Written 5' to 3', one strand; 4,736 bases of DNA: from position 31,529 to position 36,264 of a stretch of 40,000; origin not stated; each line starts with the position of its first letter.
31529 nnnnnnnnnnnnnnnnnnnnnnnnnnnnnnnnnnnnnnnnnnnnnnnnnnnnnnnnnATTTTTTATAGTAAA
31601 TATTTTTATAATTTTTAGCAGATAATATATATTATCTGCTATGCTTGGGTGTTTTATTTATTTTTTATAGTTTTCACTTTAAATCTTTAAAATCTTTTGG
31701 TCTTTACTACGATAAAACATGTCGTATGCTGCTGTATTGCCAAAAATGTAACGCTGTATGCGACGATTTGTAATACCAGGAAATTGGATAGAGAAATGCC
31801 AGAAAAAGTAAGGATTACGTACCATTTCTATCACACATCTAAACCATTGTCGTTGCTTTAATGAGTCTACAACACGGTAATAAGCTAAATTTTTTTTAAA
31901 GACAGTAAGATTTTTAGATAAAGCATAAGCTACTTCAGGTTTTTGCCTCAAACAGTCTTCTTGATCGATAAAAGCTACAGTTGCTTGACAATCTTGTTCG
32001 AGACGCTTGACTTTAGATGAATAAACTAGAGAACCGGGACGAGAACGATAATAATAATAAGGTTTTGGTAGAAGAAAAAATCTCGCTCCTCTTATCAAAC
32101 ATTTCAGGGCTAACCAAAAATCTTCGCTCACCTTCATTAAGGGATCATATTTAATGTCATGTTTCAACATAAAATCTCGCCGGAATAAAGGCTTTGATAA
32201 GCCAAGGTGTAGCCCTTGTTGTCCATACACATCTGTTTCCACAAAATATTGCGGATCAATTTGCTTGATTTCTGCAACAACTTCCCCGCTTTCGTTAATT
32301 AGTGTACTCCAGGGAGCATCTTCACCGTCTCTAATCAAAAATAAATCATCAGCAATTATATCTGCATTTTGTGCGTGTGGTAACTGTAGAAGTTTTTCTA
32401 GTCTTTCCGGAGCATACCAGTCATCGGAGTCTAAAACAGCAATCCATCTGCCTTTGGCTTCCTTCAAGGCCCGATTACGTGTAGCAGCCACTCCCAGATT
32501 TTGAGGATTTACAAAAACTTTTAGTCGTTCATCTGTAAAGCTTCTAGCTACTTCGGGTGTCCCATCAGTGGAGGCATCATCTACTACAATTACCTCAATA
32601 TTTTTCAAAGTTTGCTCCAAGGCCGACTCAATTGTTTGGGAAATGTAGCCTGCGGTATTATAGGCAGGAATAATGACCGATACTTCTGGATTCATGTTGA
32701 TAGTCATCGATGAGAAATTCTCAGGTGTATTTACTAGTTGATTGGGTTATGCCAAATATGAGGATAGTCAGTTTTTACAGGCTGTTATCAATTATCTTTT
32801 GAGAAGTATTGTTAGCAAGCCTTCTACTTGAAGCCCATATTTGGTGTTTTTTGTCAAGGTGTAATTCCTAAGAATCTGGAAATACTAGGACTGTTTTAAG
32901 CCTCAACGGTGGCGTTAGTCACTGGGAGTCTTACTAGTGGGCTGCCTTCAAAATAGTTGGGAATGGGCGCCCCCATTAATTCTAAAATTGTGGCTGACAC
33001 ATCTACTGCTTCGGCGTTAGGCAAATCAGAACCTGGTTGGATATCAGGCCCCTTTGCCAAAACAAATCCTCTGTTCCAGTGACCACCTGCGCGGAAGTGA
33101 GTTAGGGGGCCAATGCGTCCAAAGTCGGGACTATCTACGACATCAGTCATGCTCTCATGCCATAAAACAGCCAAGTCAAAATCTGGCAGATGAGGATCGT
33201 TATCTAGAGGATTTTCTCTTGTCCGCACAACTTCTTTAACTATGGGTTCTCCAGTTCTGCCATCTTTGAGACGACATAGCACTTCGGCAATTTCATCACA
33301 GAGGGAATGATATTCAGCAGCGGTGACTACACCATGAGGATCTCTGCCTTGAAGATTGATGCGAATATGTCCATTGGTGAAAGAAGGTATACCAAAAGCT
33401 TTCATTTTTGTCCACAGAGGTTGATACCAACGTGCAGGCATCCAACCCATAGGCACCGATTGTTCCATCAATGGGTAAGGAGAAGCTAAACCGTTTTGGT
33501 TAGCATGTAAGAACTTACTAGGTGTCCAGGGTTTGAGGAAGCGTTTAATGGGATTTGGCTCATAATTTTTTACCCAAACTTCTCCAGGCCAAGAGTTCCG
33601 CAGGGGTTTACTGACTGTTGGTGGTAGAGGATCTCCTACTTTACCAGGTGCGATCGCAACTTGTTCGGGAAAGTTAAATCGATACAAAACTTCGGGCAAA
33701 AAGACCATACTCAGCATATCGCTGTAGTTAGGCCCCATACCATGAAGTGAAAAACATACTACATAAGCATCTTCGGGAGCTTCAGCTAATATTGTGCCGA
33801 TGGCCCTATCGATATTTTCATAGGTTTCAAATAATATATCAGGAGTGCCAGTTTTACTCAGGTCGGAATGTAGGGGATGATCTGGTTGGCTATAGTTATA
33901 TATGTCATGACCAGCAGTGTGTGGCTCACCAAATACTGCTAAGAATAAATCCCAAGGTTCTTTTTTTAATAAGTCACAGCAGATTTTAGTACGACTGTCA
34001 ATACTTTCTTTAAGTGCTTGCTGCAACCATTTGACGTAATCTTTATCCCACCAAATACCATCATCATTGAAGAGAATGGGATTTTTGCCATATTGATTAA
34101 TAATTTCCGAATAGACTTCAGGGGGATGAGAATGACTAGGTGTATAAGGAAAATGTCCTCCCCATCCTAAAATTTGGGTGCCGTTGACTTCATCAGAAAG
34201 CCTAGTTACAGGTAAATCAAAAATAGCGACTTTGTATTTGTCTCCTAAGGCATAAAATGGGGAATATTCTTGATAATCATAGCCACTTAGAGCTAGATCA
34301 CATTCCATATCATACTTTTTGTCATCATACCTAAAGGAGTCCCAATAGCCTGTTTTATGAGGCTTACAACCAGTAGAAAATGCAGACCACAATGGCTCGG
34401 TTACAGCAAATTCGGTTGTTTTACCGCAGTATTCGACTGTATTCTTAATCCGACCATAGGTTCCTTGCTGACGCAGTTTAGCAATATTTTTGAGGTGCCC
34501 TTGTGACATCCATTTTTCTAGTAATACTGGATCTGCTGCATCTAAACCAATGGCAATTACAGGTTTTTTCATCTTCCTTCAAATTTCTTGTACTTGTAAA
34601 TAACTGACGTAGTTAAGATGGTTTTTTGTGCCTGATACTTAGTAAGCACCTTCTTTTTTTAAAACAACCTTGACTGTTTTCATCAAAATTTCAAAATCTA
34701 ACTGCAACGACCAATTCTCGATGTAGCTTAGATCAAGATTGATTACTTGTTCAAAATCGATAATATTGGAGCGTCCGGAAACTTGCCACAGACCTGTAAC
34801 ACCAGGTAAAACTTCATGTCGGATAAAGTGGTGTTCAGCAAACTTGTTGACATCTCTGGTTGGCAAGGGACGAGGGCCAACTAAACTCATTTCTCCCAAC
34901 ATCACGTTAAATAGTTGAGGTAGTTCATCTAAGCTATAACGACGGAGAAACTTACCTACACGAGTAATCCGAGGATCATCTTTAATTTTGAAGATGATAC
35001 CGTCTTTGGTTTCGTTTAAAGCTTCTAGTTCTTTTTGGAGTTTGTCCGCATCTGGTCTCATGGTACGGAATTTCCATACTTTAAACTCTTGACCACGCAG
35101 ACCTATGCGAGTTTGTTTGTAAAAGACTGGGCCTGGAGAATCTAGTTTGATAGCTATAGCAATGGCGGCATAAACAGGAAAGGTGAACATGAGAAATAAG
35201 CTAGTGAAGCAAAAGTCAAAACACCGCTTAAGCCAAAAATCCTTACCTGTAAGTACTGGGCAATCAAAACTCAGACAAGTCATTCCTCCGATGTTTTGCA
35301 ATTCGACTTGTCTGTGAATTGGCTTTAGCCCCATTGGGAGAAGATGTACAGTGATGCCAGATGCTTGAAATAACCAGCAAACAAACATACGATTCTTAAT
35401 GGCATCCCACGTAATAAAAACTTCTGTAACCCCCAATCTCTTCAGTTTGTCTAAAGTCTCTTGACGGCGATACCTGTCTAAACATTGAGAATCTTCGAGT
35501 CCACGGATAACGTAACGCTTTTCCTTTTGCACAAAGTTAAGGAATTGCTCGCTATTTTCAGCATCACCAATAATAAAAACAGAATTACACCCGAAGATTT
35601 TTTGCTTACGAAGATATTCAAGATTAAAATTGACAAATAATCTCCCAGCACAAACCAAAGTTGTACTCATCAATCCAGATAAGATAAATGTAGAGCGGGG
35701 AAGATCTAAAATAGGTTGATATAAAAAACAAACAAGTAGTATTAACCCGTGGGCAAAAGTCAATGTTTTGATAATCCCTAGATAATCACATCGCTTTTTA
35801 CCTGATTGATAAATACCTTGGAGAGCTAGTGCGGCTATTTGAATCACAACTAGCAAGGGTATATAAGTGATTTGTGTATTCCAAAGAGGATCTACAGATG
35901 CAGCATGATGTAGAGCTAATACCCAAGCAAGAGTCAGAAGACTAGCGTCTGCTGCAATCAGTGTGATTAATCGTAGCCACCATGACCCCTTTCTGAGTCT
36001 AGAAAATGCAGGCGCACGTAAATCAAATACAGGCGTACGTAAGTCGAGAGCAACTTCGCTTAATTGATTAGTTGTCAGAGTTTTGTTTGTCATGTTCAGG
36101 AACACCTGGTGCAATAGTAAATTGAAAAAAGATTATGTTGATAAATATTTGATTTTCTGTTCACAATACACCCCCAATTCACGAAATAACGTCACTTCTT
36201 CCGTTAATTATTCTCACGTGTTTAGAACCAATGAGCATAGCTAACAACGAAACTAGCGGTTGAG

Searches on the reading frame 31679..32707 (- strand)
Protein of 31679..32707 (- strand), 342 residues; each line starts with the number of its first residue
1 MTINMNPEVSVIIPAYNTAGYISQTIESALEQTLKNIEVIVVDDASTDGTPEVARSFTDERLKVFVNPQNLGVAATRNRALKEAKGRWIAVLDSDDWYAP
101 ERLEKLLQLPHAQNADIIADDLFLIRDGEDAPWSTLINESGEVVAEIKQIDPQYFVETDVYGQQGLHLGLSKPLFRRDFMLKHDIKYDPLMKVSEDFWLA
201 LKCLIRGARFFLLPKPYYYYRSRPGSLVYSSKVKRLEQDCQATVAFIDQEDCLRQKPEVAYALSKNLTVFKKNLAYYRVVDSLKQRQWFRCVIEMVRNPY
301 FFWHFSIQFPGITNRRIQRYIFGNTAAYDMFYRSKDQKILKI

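Call 27: search_protein_families(library=pfam, proteins=[window:31679-32707:-], max_evalue=0.00001)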
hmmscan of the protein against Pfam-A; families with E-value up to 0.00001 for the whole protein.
window:31679-32707:- (342 aa): 3 families
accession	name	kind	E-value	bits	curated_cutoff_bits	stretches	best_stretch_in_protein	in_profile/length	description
PF00535.33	Glycos_transf_2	-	5e-40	137.6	23.3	1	10-137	1-130/168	Glycosyl transferase family 2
PF13641.12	Glyco_tranf_2_3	-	7.5e-16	59.3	27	1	7-126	1-127/230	Glycosyltransferase like family 2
PF10111.15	Glyco_tranf_2_2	-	2.6e-14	53.8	27.3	1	10-144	1-134/276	Glycosyltransferase like family 2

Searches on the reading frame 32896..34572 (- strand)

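Call 27: search_protein_families(library=pfam, proteins=[window:32896-34572:-], max_evalue=0.00001)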
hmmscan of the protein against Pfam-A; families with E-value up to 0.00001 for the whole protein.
window:32896-34572:- (558 aa): 1 family
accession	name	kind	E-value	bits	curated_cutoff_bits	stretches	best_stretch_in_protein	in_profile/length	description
PF01663.27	Phosphodiest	-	5.4e-15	56.3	23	1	5-283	1-225/342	Type I phosphodiesterase / nucleotide pyrophosphatase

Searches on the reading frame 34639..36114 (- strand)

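Call 27: search_protein_families(library=pfam, proteins=[window:34639-36114:-], max_evalue=0.00001)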
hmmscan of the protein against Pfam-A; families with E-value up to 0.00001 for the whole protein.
window:34639-36114:- (491 aa): 1 family
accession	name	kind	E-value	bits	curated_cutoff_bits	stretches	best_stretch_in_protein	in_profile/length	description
PF02397.22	Bac_transf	-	1.3e-68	230.5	27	1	296-486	1-179/179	Bacterial sugar transferase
